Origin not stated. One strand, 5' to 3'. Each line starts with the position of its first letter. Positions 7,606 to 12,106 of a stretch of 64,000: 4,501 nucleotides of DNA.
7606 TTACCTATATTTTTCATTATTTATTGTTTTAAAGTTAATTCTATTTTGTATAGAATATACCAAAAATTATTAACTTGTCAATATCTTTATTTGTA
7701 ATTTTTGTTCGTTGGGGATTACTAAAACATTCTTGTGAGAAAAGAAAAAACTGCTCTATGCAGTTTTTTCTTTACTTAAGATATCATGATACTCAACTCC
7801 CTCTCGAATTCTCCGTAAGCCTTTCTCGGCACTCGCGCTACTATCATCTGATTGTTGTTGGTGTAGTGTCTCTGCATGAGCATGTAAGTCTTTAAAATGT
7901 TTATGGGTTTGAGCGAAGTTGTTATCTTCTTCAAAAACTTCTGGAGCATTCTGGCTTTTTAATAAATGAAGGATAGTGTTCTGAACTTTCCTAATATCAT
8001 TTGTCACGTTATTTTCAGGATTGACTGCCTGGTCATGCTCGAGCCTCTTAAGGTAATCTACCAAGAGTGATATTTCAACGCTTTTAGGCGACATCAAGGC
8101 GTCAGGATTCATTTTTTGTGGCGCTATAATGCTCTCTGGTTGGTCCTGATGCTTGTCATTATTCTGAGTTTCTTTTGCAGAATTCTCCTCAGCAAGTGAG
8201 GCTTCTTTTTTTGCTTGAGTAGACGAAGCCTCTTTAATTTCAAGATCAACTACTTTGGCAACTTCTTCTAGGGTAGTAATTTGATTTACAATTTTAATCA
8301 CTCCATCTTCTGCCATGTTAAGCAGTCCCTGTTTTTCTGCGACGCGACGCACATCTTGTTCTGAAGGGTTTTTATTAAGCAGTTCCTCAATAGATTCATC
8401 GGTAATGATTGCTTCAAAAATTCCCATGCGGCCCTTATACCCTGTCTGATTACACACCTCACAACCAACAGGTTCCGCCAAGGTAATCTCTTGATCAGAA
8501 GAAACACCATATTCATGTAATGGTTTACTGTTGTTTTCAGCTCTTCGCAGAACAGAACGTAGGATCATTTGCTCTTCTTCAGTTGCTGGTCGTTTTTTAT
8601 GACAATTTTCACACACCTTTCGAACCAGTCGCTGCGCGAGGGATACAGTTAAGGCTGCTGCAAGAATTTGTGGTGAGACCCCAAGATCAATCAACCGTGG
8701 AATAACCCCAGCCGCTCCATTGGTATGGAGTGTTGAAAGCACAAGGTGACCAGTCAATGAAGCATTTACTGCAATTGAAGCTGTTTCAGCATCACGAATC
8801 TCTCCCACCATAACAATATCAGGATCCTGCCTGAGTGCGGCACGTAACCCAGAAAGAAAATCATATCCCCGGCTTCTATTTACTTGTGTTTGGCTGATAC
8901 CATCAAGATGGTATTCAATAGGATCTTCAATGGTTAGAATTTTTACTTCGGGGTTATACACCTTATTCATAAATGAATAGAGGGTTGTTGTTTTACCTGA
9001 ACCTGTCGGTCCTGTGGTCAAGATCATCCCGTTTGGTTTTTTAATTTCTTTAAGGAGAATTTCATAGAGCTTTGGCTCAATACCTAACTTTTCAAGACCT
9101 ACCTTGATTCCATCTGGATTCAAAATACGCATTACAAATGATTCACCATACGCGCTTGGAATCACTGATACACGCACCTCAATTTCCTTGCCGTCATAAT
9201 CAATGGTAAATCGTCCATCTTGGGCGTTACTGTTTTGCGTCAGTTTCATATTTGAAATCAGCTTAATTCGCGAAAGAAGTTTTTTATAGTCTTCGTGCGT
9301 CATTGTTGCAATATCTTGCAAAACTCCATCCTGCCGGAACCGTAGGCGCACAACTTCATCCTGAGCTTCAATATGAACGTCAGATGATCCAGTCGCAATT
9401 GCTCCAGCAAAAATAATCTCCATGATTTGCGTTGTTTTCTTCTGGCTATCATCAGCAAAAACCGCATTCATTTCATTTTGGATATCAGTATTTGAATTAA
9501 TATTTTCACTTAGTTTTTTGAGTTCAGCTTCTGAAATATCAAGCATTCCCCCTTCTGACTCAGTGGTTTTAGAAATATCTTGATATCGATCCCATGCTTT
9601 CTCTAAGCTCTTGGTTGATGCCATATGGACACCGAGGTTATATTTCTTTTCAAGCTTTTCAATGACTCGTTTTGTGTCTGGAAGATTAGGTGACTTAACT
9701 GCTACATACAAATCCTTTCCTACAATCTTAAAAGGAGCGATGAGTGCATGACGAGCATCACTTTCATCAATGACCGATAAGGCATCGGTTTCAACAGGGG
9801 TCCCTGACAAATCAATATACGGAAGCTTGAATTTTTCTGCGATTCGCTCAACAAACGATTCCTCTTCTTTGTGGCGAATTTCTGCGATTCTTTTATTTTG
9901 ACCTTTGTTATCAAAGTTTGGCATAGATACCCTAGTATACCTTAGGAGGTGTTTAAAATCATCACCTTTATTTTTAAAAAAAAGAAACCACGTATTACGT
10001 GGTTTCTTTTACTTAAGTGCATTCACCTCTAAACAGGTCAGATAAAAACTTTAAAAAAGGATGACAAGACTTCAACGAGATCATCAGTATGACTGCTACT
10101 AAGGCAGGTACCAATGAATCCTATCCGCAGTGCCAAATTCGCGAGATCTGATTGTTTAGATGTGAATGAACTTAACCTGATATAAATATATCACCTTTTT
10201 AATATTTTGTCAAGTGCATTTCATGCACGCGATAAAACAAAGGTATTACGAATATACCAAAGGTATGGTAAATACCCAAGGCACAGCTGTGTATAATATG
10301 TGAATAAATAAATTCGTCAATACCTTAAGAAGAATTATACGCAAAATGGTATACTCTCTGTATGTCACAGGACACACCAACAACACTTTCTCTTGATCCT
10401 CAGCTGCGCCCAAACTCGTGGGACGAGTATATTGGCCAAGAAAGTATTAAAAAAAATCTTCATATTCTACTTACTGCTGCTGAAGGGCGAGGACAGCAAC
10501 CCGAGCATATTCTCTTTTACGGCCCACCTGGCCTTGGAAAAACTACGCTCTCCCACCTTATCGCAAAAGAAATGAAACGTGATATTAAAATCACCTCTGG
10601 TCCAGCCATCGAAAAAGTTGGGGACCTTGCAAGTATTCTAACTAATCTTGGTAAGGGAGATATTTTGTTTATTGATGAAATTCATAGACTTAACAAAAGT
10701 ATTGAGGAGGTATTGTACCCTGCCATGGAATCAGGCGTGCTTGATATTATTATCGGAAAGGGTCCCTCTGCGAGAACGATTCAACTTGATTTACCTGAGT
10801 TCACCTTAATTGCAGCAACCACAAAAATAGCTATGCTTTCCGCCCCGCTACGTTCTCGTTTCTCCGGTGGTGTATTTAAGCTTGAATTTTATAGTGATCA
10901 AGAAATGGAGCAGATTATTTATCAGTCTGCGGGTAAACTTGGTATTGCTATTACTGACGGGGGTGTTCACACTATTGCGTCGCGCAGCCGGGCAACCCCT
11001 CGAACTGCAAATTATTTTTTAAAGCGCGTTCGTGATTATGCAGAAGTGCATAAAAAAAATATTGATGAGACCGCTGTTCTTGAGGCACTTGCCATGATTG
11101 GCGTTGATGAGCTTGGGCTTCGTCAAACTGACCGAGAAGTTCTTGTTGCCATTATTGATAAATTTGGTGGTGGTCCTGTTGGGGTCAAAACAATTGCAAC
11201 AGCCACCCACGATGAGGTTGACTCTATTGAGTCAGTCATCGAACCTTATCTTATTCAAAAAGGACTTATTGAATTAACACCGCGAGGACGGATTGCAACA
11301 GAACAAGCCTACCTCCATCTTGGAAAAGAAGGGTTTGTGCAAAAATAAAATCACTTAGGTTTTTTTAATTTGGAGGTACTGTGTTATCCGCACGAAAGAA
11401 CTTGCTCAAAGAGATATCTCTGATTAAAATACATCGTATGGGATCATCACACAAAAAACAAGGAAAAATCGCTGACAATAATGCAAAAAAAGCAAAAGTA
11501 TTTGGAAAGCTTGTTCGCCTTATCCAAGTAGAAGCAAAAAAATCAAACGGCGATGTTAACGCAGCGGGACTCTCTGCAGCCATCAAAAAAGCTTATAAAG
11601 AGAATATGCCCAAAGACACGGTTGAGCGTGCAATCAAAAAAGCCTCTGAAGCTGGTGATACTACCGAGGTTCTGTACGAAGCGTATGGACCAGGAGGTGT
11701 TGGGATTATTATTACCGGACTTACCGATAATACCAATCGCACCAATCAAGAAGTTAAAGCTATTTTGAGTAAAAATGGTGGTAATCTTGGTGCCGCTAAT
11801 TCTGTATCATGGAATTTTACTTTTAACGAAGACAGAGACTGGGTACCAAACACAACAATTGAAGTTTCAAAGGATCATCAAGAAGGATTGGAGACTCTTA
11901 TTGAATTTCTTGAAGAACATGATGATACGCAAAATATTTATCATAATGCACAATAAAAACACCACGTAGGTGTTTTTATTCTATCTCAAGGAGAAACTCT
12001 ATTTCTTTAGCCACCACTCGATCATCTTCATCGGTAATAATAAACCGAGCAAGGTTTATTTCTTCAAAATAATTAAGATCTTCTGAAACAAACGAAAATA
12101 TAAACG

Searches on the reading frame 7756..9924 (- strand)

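Call 13: search_protein_families(library=pfam, proteins=[window:7756-9924:-], max_evalue=0.0001)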
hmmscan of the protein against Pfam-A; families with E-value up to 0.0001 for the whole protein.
window:7756-9924:- (722 aa): 2 families
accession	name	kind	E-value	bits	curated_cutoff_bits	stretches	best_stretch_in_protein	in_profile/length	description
PF00437.27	T2SSE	-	2.7e-115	385.4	24.9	1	165-556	9-369/370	Type II/IV secretion system protein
PF05157.20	MshEN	-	1.1e-09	38.5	23.1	1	32-118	1-87/90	MshEN domain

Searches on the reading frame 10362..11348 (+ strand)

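Call 13: search_protein_families(library=pfam, proteins=[window:10362-11348:+], max_evalue=0.0001)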
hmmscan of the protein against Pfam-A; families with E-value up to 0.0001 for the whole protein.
window:10362-11348:+ (328 aa): 6 families
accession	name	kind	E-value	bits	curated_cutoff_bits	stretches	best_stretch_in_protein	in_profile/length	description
PF05496.18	RuvB_N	-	2.6e-70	235.7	27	1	15-168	1-154/159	Holliday junction DNA helicase RuvB P-loop domain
PF05491.19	RuvB_C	-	6.2e-22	77.8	24.7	1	250-320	1-71/72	RuvB C-terminal winged helix domain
PF17864.7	AAA_lid_4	-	3.3e-21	75.3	27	1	177-249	1-74/74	RuvB AAA lid domain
PF00004.35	AAA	-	1.5e-18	67.9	21.2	1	50-168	1-124/131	ATPase family associated with various cellular activities (AAA)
PF07728.20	AAA_5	-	1e-09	39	22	1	49-167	1-139/139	AAA domain (dynein-related subfamily)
PF01078.27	Mg_chelatase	-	4e-05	23.5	20.3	0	23-67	5-42/207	Magnesium chelatase, subunit ChlI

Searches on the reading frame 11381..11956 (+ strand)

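Call 13: search_protein_families(library=pfam, proteins=[window:11381-11956:+], max_evalue=0.0001)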
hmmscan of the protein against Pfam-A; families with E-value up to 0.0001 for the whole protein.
window:11381-11956:+ (191 aa): 2 families
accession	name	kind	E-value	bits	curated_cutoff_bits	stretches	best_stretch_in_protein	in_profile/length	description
PF01709.26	Transcrip_reg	-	5.2e-30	104.7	27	2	95-147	2-54/160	TACO1/YebC second and third domain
PF20772.2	TACO1_YebC_N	-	5.1e-15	56.1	36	1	25-90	5-72/73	TACO1/YebC protein N-terminal domain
